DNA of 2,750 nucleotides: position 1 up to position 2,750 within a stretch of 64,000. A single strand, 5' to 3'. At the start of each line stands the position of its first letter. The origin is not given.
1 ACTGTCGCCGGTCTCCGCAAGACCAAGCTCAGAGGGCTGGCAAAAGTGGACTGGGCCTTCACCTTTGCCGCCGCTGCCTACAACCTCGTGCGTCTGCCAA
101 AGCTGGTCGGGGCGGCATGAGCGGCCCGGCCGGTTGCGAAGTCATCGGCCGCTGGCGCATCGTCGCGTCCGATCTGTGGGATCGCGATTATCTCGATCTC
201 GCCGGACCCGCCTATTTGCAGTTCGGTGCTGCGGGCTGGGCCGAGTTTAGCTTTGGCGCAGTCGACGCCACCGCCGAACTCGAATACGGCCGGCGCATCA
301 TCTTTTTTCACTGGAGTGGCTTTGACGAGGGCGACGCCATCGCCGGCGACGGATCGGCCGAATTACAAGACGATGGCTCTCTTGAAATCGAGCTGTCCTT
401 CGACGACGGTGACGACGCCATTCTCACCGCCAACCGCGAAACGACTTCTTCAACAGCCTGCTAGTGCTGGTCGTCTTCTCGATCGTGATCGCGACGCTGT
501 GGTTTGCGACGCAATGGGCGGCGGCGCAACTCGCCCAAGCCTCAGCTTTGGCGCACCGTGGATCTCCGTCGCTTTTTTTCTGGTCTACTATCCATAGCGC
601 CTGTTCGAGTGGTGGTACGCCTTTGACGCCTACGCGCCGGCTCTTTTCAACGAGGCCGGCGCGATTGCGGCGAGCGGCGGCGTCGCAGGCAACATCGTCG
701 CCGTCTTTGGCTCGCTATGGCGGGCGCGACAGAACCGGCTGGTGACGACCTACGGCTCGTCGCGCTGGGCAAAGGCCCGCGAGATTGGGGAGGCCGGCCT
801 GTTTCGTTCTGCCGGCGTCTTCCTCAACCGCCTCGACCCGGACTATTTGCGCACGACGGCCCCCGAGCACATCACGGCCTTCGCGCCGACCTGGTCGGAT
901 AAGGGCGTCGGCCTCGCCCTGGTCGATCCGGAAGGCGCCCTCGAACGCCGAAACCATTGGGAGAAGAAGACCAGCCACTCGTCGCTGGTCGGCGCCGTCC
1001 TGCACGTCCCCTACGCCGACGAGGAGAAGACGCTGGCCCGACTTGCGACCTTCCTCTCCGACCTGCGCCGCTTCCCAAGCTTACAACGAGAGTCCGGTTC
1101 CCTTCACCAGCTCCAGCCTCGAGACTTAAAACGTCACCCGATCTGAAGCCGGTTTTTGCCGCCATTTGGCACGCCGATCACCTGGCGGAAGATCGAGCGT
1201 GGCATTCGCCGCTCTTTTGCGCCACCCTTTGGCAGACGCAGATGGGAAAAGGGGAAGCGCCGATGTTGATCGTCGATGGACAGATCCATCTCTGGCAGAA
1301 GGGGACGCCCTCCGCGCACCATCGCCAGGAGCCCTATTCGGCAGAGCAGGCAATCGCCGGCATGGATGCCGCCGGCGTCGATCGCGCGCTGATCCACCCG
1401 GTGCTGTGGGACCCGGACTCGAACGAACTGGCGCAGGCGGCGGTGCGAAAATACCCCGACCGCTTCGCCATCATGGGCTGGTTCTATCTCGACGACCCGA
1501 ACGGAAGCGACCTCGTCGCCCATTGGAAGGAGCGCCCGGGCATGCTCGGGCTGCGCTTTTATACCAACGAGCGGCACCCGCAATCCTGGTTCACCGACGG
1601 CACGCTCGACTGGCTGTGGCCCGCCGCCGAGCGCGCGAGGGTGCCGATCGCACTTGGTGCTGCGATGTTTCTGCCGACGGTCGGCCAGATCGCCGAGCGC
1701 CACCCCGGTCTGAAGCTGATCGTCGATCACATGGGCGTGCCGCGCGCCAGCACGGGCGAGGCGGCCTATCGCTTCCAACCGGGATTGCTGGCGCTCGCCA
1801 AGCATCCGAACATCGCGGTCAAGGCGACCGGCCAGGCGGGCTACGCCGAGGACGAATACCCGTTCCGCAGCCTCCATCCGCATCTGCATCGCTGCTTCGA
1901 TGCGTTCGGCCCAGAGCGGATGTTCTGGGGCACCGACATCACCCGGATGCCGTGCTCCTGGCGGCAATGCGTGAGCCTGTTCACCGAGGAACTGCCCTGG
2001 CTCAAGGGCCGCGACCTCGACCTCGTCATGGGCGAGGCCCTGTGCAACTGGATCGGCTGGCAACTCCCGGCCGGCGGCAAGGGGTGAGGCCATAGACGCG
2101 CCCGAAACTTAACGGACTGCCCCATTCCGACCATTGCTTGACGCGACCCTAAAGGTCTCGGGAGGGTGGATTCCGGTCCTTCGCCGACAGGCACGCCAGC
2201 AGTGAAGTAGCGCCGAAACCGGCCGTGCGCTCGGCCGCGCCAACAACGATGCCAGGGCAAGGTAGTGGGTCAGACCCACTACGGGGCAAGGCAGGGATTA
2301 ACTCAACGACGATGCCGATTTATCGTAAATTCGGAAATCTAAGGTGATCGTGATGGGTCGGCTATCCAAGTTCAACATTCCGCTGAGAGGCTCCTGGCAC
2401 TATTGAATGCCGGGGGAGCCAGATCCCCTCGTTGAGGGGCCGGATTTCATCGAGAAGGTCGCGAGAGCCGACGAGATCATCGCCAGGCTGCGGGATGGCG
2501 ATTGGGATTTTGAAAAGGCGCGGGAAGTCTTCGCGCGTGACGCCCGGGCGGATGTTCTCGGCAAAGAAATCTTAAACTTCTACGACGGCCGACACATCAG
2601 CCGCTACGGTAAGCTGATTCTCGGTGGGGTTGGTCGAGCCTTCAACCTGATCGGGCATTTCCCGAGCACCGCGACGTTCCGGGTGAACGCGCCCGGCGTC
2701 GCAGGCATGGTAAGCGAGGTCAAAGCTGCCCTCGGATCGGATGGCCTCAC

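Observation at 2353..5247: Low-GC, translationally coupled module: 17-aa micro-ORF + unknown protein + carotenoid-oxygenase-like protein + stand-alone JAMM peptidase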

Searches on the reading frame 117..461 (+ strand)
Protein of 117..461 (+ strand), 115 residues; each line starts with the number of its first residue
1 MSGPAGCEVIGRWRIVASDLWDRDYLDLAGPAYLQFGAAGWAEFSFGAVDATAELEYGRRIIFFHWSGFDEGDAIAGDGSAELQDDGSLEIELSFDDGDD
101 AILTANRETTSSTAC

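Call 93: search_protein_families(library=pfam, proteins=[window:117-461:+], max_evalue=0.001)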
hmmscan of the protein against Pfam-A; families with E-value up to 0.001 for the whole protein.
window:117-461:+ (115 aa): 0 families

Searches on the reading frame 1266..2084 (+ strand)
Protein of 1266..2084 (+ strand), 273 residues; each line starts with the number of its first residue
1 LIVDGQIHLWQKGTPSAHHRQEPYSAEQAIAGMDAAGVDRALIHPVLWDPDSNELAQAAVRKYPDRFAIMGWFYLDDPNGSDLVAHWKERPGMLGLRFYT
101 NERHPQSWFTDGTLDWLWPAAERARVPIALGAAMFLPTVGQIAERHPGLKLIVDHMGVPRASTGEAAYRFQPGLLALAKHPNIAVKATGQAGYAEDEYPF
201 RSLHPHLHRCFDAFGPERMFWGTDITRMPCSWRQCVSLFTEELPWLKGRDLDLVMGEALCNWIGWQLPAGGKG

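Call 7: search_protein_families(library=pfam, proteins=[window:1266-2084:+], max_evalue=1)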
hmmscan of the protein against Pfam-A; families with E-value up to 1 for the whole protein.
window:1266-2084:+ (273 aa): 1 family
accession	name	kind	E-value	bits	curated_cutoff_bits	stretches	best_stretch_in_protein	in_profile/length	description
PF04909.20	Amidohydro_2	-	4.9e-22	79.5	26.4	1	17-224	31-246/289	Amidohydrolase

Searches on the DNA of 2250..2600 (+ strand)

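Call 39: search_rna_families(source=window, start=2250, end=2600, threshold=evalue, max_evalue=10, show_alignments=3)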
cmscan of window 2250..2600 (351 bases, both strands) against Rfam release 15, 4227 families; matches with E-value up to 10: 0.
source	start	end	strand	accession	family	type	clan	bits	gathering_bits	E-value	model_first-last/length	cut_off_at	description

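Call 103: build_rna_model(alignment_id=A3, structure=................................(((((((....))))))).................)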
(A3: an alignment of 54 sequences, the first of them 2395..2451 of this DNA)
Model R1 built from alignment A3 (54 sequences, 67 columns); structure: as given.
model positions 57; base pairs 7; branch points 0; effective number of sequences 54; information 0.933 bits per position. Calibrated on 0.2 Mb of random sequence (short: E-values are rough).
structure used (alignment columns):
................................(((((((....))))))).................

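Call 104: search_with_rna_model(model_id=R1, sources=[window, L015, L001, L070, L071, L072], max_evalue=10, show_alignments=4)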
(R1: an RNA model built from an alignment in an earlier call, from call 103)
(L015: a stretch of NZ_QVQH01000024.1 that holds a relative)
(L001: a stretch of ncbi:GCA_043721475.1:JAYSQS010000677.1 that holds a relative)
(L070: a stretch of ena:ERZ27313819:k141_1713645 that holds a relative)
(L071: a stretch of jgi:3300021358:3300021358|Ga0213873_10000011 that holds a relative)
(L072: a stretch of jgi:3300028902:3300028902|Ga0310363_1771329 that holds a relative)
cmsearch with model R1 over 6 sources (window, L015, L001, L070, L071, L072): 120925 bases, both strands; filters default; matches with E-value up to 10: 17.
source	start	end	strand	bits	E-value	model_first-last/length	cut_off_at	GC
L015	7968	8024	+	70.4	3.3e-19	1-57/57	no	0.54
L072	5159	5215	+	62.6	6.7e-17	1-57/57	no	0.53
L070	5150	5206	+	53.4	3.8e-14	1-57/57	no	0.61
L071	5150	5206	+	53.4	3.8e-14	1-57/57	no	0.61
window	2395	2451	+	49.5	5.7e-13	1-57/57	no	0.6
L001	877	933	+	14.7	0.014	1-57/57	no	0.58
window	18302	18343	-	13.2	0.038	13-57/57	no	0.79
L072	1466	1492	+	8.8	0.8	26-52/57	no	0.67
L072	13172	13215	+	8.6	0.89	14-57/57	no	0.68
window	33632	33652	+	8.5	0.97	26-46/57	no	0.71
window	8245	8256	-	7.4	2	29-40/57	no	0.67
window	42595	42619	+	6.4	4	26-50/57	no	0.76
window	13036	13078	-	6.3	4.4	15-57/57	no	0.51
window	21972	22017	+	5.7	6.8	15-57/57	no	0.7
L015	2805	2825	+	5.3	8.4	26-46/57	no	0.71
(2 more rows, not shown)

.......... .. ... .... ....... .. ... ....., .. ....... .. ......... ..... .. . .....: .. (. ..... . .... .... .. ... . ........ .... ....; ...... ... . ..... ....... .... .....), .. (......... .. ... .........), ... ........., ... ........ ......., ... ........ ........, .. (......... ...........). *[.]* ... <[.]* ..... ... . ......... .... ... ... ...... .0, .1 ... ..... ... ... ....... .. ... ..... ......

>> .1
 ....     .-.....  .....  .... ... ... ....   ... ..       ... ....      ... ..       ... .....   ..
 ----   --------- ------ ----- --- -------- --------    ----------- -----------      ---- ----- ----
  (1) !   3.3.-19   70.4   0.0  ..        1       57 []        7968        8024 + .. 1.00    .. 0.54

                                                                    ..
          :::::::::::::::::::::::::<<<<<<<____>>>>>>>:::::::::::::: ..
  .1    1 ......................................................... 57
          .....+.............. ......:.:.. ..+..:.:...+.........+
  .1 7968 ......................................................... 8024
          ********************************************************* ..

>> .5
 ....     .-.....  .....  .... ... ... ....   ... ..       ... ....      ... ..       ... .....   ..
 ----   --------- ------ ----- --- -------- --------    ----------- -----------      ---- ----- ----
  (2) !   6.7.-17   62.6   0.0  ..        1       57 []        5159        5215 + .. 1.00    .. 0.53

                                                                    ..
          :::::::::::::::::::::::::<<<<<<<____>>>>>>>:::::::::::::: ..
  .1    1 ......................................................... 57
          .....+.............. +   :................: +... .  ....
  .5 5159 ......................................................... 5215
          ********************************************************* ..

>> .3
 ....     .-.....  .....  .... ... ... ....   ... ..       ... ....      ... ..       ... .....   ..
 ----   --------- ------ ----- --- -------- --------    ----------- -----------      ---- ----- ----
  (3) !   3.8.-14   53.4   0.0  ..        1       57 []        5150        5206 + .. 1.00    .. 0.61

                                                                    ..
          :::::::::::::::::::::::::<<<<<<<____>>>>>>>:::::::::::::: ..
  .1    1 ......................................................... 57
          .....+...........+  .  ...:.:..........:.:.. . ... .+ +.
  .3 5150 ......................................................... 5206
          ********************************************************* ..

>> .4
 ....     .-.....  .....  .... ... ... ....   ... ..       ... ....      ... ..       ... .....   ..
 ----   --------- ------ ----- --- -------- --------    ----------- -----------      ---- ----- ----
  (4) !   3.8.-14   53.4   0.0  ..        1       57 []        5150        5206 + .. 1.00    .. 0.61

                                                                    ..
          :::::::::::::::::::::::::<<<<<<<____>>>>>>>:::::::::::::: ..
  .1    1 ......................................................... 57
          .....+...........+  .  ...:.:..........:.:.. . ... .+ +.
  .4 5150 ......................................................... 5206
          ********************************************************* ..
